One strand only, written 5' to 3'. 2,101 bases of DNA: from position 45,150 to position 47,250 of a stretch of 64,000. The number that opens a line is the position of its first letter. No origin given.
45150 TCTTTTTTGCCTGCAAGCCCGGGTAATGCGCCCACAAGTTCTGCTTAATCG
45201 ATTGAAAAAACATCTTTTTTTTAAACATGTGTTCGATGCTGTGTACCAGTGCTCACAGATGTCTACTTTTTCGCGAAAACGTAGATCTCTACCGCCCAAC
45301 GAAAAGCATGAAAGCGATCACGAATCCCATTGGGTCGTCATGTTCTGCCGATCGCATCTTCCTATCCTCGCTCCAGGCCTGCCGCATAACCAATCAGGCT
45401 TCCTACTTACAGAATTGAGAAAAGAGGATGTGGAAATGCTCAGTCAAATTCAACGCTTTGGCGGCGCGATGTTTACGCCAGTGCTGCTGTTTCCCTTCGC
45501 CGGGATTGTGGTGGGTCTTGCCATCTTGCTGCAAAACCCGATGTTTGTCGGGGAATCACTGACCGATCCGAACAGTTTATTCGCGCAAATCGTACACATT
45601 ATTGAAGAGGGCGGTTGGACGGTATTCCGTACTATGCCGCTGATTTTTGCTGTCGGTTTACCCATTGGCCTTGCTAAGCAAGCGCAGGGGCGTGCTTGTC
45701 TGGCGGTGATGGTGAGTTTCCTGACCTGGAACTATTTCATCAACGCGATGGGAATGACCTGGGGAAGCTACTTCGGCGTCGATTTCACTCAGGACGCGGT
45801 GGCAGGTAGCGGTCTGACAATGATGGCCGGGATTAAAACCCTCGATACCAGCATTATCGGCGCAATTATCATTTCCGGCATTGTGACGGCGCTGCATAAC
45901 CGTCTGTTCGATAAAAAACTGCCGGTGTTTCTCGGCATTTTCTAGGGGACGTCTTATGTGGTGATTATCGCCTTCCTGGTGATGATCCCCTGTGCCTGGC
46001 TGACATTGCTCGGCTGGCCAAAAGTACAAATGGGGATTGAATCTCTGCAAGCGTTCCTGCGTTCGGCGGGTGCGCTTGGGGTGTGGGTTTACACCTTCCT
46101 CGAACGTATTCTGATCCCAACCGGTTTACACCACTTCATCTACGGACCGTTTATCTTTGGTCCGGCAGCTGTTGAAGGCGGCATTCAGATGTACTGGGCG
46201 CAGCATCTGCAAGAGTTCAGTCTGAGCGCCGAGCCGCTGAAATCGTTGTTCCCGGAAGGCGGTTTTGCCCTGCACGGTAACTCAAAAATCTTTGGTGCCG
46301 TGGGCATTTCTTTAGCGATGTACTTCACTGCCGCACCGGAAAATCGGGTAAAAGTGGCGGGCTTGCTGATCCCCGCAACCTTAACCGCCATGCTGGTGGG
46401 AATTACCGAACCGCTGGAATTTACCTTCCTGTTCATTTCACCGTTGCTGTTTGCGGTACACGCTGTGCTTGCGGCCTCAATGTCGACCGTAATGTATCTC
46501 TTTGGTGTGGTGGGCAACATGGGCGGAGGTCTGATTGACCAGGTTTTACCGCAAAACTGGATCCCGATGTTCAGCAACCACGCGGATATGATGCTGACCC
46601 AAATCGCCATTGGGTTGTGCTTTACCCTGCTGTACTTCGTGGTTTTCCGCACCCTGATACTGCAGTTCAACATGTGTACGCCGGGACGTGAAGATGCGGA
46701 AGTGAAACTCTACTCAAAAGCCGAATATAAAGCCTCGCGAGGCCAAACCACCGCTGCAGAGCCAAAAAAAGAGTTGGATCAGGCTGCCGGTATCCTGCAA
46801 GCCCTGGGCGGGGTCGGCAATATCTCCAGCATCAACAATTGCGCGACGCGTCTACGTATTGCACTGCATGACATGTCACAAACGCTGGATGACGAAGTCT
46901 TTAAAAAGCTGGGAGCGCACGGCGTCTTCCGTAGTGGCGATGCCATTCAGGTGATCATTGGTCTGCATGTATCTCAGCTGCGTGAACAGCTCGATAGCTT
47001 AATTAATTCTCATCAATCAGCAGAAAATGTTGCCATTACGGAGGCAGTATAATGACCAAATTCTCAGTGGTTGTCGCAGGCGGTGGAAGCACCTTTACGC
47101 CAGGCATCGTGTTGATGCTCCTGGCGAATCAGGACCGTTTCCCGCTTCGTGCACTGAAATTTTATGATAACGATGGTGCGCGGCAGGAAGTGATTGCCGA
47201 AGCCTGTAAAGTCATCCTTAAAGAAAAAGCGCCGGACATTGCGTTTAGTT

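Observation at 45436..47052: glv EIICB gene has exactly one in-frame TAG (45943-45945); the downstream GH4 glucosidase is a complete 440-codon ORF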

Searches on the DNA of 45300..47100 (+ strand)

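Call 3: search_dna_similar(query=window:45300-47100:+, collection=ecoli_genomes, mode=near, max_rows=30, rows=spread)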
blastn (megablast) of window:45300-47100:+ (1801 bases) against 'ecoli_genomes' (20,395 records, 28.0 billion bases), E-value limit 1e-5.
Records with a match: 4280; places in all: 4285; records where one place covers at least 80% of the query: 4269.
Genomes with a match: 4280 of 5426; with a place that covers at least 80% of the query: 4269. Places per genome that has any: lowest 1, median 1, highest 2. On chromosomes: 4285 places; on plasmids: 0.
Best place of each record, by identity: >=99% 942; 95-99% 3338.
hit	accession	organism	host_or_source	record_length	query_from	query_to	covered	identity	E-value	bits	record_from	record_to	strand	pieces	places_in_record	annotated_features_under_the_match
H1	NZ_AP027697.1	Escherichia coli strain PSS-12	Homo sapiens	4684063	1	1801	100%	100.0%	0e+0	3326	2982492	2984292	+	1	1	PTS sugar transporter subunit IIB | 6-phospho-alpha-glucosidase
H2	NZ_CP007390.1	Escherichia coli strain ST540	-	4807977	1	1801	100%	99.6%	0e+0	3288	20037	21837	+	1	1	PTS sugar transporter subunit IIB | 6-phospho-alpha-glucosidase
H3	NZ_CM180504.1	Escherichia coli strain 360D-1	Homo sapiens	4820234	1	1801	100%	99.6%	0e+0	3288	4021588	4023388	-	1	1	PTS sugar transporter subunit IIB | 6-phospho-alpha-glucosidase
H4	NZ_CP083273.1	Escherichia coli strain BL21-RIPL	-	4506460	1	1801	100%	99.2%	0e+0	3249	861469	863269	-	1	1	PTS sugar transporter subunit IIB | 6-phospho-alpha-glucosidase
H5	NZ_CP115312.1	Escherichia coli strain CUVET18-789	cat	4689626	1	1801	100%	99.1%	0e+0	3238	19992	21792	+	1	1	PTS sugar transporter subunit IIB | family 4 glycosyl hydrolase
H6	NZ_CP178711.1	Escherichia coli strain VTB97585v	Chicken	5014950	1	1801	100%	99.1%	0e+0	3232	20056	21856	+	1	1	PTS sugar transporter subunit IIB | family 4 glycosyl hydrolase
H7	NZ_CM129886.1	Escherichia coli strain MB06231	seawater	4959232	1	1801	100%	99.0%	0e+0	3227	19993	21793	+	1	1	PTS sugar transporter subunit IIB | family 4 glycosyl hydrolase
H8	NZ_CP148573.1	Escherichia coli strain Z1322HEC0006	Homo sapiens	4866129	1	1801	100%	98.9%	0e+0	3221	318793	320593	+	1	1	PTS sugar transporter subunit IIB | hypothetical protein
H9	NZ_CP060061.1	Escherichia coli strain G6/7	Homo sapiens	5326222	1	1801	100%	98.9%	0e+0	3216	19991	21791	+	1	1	PTS sugar transporter subunit IIB | hypothetical protein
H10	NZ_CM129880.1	Escherichia coli strain MB07081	seawater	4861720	1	1801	100%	98.9%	0e+0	3216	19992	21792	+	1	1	PTS sugar transporter subunit IIB | family 4 glycosyl hydrolase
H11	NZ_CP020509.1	Escherichia coli strain 165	Homo sapiens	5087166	1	1801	100%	98.8%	0e+0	3210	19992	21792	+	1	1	PTS sugar transporter subunit IIB | hypothetical protein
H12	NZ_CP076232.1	Escherichia coli O157:H7 strain 7.1_Anguil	Rectal swab of live bovine cattle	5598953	1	1801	100%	98.8%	0e+0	3210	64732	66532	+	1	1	PTS sugar transporter subunit IIB | 6-phospho-alpha-glucosidase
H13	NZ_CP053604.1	Escherichia coli strain NEB10-beta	not applicable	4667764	1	1801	100%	98.8%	0e+0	3210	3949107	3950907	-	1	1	PTS sugar transporter subunit IIB | hypothetical protein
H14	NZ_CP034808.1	Escherichia coli strain 08-3914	missing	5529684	1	1801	100%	98.8%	0e+0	3210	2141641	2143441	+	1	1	PTS sugar transporter subunit IIB | 6-phospho-alpha-glucosidase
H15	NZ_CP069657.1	Escherichia coli O89m:H10 strain MIN12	Homo sapiens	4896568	1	1801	100%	98.8%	0e+0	3210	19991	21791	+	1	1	PTS sugar transporter subunit IIB | hypothetical protein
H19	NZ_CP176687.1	Escherichia coli O157:H7 strain GTVSS-023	laboratory control strain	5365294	1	1801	100%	98.8%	0e+0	3210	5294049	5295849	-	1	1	PTS sugar transporter subunit IIB | 6-phospho-alpha-glucosidase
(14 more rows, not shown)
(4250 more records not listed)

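Call 5: get_annotated_region(hit=H1, flank=4000)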
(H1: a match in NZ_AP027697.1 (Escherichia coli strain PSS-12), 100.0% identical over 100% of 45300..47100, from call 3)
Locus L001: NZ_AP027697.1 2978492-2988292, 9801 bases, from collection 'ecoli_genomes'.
description: Escherichia coli strain PSS-12 chromosome, complete genome
organism: Escherichia coli strain PSS-12 (NCBI taxid 562)
replicon: chromosome; assembly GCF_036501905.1
host: Homo sapiens; source: feces; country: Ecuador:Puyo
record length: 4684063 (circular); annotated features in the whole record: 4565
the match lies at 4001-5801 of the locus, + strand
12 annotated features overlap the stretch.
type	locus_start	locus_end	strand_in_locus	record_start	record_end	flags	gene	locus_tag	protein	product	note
CDS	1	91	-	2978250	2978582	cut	yidQ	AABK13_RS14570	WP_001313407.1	YceK/YidQ family lipoprotein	-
sequence_feature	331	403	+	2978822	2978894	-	-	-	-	-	ROSE (Repression Of Heat Shock gene Expression) occurs in the 5'-region of heat shock genes and acts as an RNA ...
CDS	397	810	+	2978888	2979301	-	ibpA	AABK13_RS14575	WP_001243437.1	small heat shock chaperone IbpA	-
CDS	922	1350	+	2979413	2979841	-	ibpB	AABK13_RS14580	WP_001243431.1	small heat shock chaperone IbpB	-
CDS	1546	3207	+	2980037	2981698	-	yidE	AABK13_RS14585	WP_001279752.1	putative transporter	-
CDS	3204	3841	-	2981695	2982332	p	-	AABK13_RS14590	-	GntR family transcriptional regulator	frameshifted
CDS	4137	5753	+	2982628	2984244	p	-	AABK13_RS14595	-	PTS sugar transporter subunit IIB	internal stop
CDS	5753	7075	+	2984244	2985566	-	-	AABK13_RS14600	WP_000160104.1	6-phospho-alpha-glucosidase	-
CDS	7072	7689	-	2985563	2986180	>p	-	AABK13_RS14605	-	helix-turn-helix transcriptional regulator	incomplete; partial in the middle of a contig; missing N-terminus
CDS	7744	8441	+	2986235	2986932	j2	-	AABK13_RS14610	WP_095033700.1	IS1-like element IS1B family transposase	programmed frameshift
CDS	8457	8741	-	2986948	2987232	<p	-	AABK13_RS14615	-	AraC family transcriptional regulator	incomplete; partial in the middle of a contig; missing C-terminus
CDS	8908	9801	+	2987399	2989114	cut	yidK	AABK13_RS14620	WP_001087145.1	solute:sodium symporter family transporter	-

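Call 6: get_annotated_region(hit=H13, flank=4000)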
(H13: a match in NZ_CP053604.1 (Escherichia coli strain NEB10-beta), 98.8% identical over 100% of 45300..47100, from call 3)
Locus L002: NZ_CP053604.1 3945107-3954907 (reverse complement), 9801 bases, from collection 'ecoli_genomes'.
description: Escherichia coli strain NEB10-beta chromosome, complete genome
organism: Escherichia coli strain NEB10-beta (NCBI taxid 562)
replicon: chromosome; assembly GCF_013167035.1
host: -; source: not applicable; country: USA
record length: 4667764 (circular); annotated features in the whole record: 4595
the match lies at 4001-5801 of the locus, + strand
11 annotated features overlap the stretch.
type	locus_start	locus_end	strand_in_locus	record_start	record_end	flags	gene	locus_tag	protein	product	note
CDS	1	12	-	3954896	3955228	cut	yidQ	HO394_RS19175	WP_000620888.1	YceK/YidQ family lipoprotein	-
sequence_feature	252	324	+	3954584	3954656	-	-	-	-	-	ROSE (Repression Of Heat Shock gene Expression) occurs in the 5'-region of heat shock genes and acts as an RNA ...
CDS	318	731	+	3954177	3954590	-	ibpA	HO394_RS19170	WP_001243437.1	small heat shock chaperone IbpA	-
CDS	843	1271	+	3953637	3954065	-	ibpB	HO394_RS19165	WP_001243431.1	small heat shock chaperone IbpB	-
CDS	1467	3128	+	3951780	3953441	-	yidE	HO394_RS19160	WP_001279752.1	putative transporter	-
CDS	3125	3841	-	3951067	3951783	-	yidP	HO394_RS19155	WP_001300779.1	GntR family transcriptional regulator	-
CDS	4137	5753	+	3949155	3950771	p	-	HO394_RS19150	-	PTS sugar transporter subunit IIB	internal stop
CDS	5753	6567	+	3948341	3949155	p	-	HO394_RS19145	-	hypothetical protein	frameshifted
CDS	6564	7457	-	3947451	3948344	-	yidL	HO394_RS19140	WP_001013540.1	helix-turn-helix transcriptional regulator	-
CDS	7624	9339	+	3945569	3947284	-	yidK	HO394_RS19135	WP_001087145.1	solute:sodium symporter family transporter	-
CDS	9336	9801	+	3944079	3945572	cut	yidJ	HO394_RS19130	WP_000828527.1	sulfatase-like hydrolase/transferase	-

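Call 14: search_dna_similar(query=window:45928-45958:+, collection=ecoli_genomes, mode=near, max_evalue=1, max_rows=40, rows=spread)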
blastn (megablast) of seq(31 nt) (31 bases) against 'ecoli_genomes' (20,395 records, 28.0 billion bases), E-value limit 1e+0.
Records with a match: 15; places in all: 15; records where one place covers at least 80% of the query: 15.
Genomes with a match: 15 of 5426; with a place that covers at least 80% of the query: 15. Places per genome that has any: lowest 1, median 1, highest 1. On chromosomes: 15 places; on plasmids: 0.
Best place of each record, by identity: >=99% 15.
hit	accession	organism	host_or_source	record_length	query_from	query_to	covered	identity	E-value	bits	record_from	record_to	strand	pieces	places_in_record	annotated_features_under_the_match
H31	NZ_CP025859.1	Escherichia coli strain 504239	Homo sapiens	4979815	1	31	100%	100.0%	4e-7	58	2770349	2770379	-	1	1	PTS sugar transporter subunit IIB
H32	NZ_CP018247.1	Escherichia coli strain 7784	Cattle faeces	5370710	1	31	100%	100.0%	4e-7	58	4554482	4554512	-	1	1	PTS sugar transporter subunit IIB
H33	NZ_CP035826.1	Escherichia coli strain 67-1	Homo sapiens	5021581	1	31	100%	100.0%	4e-7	58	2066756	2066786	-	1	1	PTS sugar transporter subunit IIB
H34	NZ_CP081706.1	Escherichia coli strain AH04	-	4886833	1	31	100%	100.0%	4e-7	58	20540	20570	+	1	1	PTS sugar transporter subunit IIB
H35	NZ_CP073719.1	Escherichia coli strain CX12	-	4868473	1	31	100%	100.0%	4e-7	58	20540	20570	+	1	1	PTS sugar transporter subunit IIB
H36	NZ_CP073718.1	Escherichia coli strain CX08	-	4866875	1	31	100%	100.0%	4e-7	58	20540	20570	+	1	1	PTS sugar transporter subunit IIB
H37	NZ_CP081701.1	Escherichia coli strain AH02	-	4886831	1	31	100%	100.0%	4e-7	58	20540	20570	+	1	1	PTS sugar transporter subunit IIB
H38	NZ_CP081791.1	Escherichia coli strain CT01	-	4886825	1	31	100%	100.0%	4e-7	58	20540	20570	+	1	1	PTS sugar transporter subunit IIB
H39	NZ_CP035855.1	Escherichia coli TW11681 strain TW11681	-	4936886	1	31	100%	100.0%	4e-7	58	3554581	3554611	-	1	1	PTS sugar transporter subunit IIB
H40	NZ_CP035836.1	Escherichia coli strain WS1933D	Homo sapiens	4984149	1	31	100%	100.0%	4e-7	58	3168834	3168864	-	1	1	PTS sugar transporter subunit IIB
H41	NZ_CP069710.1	Escherichia coli strain EA2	pig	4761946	1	31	100%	100.0%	4e-7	58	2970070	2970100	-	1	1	PTS sugar transporter subunit IIB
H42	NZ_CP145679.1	Escherichia coli strain S1-NGR-02-A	Homo sapiens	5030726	1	31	100%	100.0%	4e-7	58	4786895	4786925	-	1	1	PTS sugar transporter subunit IIB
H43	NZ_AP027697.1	Escherichia coli strain PSS-12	Homo sapiens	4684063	1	31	100%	100.0%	4e-7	58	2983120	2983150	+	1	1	PTS sugar transporter subunit IIB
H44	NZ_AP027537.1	Escherichia coli strain LR-46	Homo sapiens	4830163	1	31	100%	100.0%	4e-7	58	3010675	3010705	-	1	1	PTS sugar transporter subunit IIB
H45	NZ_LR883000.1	Escherichia coli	-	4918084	1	31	100%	100.0%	4e-7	58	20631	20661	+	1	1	PTS sugar transporter subunit IIB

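Call 17: search_dna_similar(query=window:46525-46555:+, collection=ecoli_genomes, mode=near, max_evalue=1, max_rows=30, rows=spread)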
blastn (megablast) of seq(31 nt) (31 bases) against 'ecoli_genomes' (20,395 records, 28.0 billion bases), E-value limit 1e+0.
Records with a match: 3331; places in all: 3331; records where one place covers at least 80% of the query: 3331.
Genomes with a match: 3331 of 5426; with a place that covers at least 80% of the query: 3331. Places per genome that has any: lowest 1, median 1, highest 1. On chromosomes: 3331 places; on plasmids: 0.
Best place of each record, by identity: >=99% 3331.
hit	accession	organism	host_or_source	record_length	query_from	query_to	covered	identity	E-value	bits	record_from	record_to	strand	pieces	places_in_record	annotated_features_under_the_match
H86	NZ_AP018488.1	Escherichia coli O157:H7 strain PV15-279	Homo sapiens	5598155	1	31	100%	100.0%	4e-7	58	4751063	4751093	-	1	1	PTS sugar transporter subunit IIB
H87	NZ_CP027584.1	Escherichia coli strain 00-3076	Homo sapiens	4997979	1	31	100%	100.0%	4e-7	58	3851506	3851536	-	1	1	PTS sugar transporter subunit IIB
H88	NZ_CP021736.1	Escherichia coli strain AR_0150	missing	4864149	1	31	100%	100.0%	4e-7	58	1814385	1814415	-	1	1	PTS sugar transporter subunit IIB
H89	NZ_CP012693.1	Escherichia coli strain FORC_028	Homo sapiens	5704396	1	31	100%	100.0%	4e-7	58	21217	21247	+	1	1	PTS sugar transporter subunit IIB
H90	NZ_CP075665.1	Escherichia coli strain STEC2018-553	Homo sapiens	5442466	1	31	100%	100.0%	4e-7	58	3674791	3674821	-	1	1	PTS sugar transporter subunit IIB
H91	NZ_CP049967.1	Escherichia coli strain ARL09/232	Homo sapiens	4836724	1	31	100%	100.0%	4e-7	58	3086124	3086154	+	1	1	PTS sugar transporter subunit IIB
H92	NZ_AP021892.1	Escherichia coli strain 2018-01-1CC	Homo sapiens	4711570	1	31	100%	100.0%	4e-7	58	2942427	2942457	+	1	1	PTS sugar transporter subunit IIB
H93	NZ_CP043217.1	Escherichia coli O80:H26 strain EC-107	chicken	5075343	1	31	100%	100.0%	4e-7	58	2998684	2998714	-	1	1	PTS sugar transporter subunit IIB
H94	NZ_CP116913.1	Escherichia coli strain MLI023K1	Homo sapiens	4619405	1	31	100%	100.0%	4e-7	58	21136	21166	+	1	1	PTS sugar transporter subunit IIB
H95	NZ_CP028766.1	Escherichia coli strain A8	mice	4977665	1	31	100%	100.0%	4e-7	58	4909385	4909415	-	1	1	PTS sugar transporter subunit IIB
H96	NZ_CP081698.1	Escherichia coli strain CT02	-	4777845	1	31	100%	100.0%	4e-7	58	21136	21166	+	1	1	PTS sugar transporter subunit IIB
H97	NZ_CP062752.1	Escherichia coli O157:H7 strain Z910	Bovine Faeces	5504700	1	31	100%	100.0%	4e-7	58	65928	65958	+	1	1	PTS sugar transporter subunit IIB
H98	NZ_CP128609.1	Escherichia coli strain HZ13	Homo sapiens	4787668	1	31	100%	100.0%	4e-7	58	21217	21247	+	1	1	PTS sugar transporter subunit IIB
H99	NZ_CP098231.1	Escherichia coli strain XJ34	bovine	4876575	1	31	100%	100.0%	4e-7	58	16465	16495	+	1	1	PTS sugar transporter subunit IIB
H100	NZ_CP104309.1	Escherichia coli O157:H7 strain 380-94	Homo sapiens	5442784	1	31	100%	100.0%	4e-7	58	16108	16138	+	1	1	PTS sugar transporter subunit IIB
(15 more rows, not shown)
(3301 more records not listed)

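Call 18: get_annotated_region(hit=H2, flank=2500)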
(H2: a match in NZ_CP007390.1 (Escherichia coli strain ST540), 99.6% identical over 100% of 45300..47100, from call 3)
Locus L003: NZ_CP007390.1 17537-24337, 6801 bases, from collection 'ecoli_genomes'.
description: Escherichia coli strain ST540 chromosome, complete genome
organism: Escherichia coli strain ST540 (NCBI taxid 562)
replicon: chromosome; assembly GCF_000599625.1
host: -; source: -; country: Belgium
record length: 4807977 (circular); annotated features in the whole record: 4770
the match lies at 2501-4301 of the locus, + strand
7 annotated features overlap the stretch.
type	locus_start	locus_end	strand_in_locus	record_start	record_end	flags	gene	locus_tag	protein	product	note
CDS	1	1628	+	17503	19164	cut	yidE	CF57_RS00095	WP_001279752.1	putative transporter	-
CDS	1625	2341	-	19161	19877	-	yidP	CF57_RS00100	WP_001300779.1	GntR family transcriptional regulator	-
CDS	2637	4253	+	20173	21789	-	-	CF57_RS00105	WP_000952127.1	PTS sugar transporter subunit IIB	-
CDS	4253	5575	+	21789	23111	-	-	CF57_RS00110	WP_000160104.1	6-phospho-alpha-glucosidase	-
CDS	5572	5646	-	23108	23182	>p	-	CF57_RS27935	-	hypothetical protein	incomplete; partial in the middle of a contig; missing N-terminus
CDS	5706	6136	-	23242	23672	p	tnpA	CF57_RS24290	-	IS200/IS605 family transposase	frameshifted; internal stop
CDS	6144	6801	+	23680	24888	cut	-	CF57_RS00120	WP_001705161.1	RNA-guided endonuclease InsQ/TnpB family protein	-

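Call 19: get_annotated_region(hit=H4, flank=2500)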
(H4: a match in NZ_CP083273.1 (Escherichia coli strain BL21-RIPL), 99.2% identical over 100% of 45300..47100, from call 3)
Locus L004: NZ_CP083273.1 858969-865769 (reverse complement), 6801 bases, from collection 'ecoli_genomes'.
description: Escherichia coli strain BL21-RIPL chromosome, complete genome
organism: Escherichia coli strain BL21-RIPL (NCBI taxid 562)
replicon: chromosome; assembly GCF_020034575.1
host: -; source: -; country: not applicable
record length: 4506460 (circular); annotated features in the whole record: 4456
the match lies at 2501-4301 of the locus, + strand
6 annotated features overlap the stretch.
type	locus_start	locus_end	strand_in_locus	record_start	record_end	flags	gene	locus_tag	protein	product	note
CDS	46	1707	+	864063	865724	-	yidE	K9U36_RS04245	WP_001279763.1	putative transporter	-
CDS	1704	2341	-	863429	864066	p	-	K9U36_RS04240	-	GntR family transcriptional regulator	frameshifted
CDS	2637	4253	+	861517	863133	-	-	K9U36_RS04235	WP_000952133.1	PTS sugar transporter subunit IIB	-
CDS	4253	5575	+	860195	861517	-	-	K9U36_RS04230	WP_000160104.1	6-phospho-alpha-glucosidase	-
CDS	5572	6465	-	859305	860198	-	yidL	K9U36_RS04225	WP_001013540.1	helix-turn-helix transcriptional regulator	-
CDS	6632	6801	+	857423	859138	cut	yidK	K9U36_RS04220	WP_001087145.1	solute:sodium symporter family transporter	-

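Call 20: get_annotated_region(hit=H6, flank=2500)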
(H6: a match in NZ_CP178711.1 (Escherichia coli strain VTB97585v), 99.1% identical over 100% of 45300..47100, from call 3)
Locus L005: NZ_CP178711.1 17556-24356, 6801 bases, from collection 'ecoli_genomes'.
description: Escherichia coli strain VTB97585v chromosome, complete genome
organism: Escherichia coli strain VTB97585v (NCBI taxid 562)
replicon: chromosome; assembly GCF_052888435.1
host: Chicken; source: -; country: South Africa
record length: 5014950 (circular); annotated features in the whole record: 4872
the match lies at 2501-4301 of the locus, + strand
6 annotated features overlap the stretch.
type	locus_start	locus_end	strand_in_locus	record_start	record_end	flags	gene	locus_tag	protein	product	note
CDS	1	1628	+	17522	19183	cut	yidE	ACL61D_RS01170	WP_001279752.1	putative transporter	-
CDS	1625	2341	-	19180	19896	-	yidP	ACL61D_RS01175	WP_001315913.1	GntR family transcriptional regulator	-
CDS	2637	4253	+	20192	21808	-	-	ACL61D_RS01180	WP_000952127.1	PTS sugar transporter subunit IIB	-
CDS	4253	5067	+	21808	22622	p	-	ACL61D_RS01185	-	family 4 glycosyl hydrolase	frameshifted; internal stop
CDS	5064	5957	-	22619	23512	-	yidL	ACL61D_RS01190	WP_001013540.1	helix-turn-helix transcriptional regulator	-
CDS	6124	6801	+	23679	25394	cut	yidK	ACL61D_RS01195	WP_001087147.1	solute:sodium symporter family transporter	-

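Call 21: get_annotated_region(hit=H12, flank=2500)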
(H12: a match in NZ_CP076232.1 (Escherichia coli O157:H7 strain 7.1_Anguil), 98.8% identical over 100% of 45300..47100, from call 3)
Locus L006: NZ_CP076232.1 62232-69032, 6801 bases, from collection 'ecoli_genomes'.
description: Escherichia coli O157:H7 strain 7.1_Anguil chromosome, complete genome
organism: Escherichia coli O157:H7 strain 7.1_Anguil (NCBI taxid 83334)
replicon: chromosome; assembly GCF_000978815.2
host: -; source: Rectal swab of live bovine cattle; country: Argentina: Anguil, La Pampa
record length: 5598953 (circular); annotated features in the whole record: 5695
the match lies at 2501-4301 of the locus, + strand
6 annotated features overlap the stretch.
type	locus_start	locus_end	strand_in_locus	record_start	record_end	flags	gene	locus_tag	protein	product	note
CDS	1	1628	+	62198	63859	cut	yidE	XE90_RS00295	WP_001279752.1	putative transporter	-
CDS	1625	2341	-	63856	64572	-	yidP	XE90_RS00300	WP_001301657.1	GntR family transcriptional regulator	-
CDS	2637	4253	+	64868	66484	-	-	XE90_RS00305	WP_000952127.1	PTS sugar transporter subunit IIB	-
CDS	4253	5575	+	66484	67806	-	-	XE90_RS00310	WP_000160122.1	6-phospho-alpha-glucosidase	-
CDS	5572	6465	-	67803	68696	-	yidL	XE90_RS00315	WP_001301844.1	helix-turn-helix transcriptional regulator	-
CDS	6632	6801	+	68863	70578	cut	yidK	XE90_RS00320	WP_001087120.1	solute:sodium symporter family transporter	-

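Call 22: get_annotated_region(hit=H9, flank=2500)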
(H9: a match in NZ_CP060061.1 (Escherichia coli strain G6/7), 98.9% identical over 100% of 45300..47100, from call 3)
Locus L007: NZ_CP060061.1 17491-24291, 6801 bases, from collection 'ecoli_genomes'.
description: Escherichia coli strain G6/7 chromosome, complete genome
organism: Escherichia coli strain G6/7 (NCBI taxid 562)
replicon: chromosome; assembly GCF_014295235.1
host: Homo sapiens; source: feces from healthy individual; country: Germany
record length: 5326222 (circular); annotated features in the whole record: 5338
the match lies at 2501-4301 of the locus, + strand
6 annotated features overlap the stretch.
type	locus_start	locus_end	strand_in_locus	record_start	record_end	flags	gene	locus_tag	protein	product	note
CDS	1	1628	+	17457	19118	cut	yidE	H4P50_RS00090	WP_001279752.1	putative transporter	-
CDS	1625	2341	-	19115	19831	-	yidP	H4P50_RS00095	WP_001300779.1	GntR family transcriptional regulator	-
CDS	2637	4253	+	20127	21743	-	-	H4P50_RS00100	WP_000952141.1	PTS sugar transporter subunit IIB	-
CDS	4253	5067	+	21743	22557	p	-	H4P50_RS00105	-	hypothetical protein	frameshifted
CDS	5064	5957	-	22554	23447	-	yidL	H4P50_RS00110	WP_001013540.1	helix-turn-helix transcriptional regulator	-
CDS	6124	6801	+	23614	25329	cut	yidK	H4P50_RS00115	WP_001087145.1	solute:sodium symporter family transporter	-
